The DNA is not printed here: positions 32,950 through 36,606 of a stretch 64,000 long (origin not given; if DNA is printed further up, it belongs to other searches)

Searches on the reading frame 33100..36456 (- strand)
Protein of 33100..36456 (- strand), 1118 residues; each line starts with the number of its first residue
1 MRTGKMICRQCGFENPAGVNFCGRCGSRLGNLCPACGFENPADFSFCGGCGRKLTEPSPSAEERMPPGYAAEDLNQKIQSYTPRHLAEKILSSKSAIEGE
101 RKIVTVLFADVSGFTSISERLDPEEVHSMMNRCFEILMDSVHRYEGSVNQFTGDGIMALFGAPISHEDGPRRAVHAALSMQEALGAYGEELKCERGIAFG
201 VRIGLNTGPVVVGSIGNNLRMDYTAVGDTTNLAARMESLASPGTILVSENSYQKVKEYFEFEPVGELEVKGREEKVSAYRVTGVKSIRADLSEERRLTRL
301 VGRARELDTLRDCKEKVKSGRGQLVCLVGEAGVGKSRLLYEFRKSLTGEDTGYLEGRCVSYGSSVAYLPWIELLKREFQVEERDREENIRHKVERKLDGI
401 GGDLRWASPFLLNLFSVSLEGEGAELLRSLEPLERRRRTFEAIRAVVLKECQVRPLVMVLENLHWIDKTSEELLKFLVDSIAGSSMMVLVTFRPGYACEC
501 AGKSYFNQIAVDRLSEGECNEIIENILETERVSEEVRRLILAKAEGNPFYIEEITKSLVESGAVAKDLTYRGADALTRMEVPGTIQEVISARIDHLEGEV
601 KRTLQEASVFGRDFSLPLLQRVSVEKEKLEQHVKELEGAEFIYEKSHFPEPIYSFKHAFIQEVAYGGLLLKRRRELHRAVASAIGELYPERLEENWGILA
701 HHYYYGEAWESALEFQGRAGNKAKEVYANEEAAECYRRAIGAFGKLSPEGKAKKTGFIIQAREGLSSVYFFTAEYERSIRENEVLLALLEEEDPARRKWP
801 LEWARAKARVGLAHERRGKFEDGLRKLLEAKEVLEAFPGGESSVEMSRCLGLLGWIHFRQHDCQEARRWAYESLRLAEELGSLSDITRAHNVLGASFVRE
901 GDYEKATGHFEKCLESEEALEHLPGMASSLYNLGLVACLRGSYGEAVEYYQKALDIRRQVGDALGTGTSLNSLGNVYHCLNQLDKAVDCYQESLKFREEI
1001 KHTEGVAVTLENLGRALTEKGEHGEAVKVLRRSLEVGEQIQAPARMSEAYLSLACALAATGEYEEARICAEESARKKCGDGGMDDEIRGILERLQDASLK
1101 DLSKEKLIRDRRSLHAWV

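Call 9: search_protein_families(library=pfam, proteins=[window:33100-36456:-], max_evalue=0.001)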
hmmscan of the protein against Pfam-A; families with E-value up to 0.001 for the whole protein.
window:33100-36456:- (1118 aa): 20 families
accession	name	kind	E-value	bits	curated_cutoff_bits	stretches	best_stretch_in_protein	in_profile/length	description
PF13424.12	TPR_12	-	7.9e-43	145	30.1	4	926-999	2-77/77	Tetratricopeptide repeat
PF00211.25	Guanylate_cyc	-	9.8e-30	103.9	21.9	1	103-280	8-180/183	Adenylate and Guanylate cyclase catalytic domain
PF13191.12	AAA_16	-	5.1e-28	99.1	32.6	1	299-481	1-159/167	AAA ATPase domain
PF13374.12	TPR_10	-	2.6e-27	94.4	27.5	2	927-960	2-35/42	Tetratricopeptide repeat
PF00515.34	TPR_1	-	9.4e-25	85.8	27.8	2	927-957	1-31/34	Tetratricopeptide repeat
PF07719.23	TPR_2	-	9.3e-22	75.7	27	1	928-956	2-30/34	Tetratricopeptide repeat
PF13176.12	TPR_7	-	1.9e-18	65.3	27.9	1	929-963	1-35/36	Tetratricopeptide repeat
PF17874.7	TPR_MalT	-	4.4e-18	66.1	45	2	916-1068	24-182/336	MalT-like TPR region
PF13181.12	TPR_8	-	2.1e-16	59.1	25.7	0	927-959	1-33/34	Tetratricopeptide repeat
PF13432.12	TPR_16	-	1.6e-11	44.9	32.7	1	894-957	4-61/65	Tetratricopeptide repeat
PF24463.1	DUF7577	-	7.4e-11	41.9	28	2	7-29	4-26/27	Domain of unknown function (DUF7577)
PF12773.13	DZR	-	3.7e-10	40.3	27.3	1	8-51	1-45/45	Double zinc ribbon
PF13240.11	Zn_Ribbon_1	-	2.8e-09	36.9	25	1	8-29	2-23/23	zinc-ribbon domain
PF13414.12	TPR_11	-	4.9e-08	33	26.8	0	974-997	1-24/42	TPR repeat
PF13431.12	TPR_17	-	1.5e-07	31.6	24.4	0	1047-1067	13-33/34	Tetratricopeptide repeat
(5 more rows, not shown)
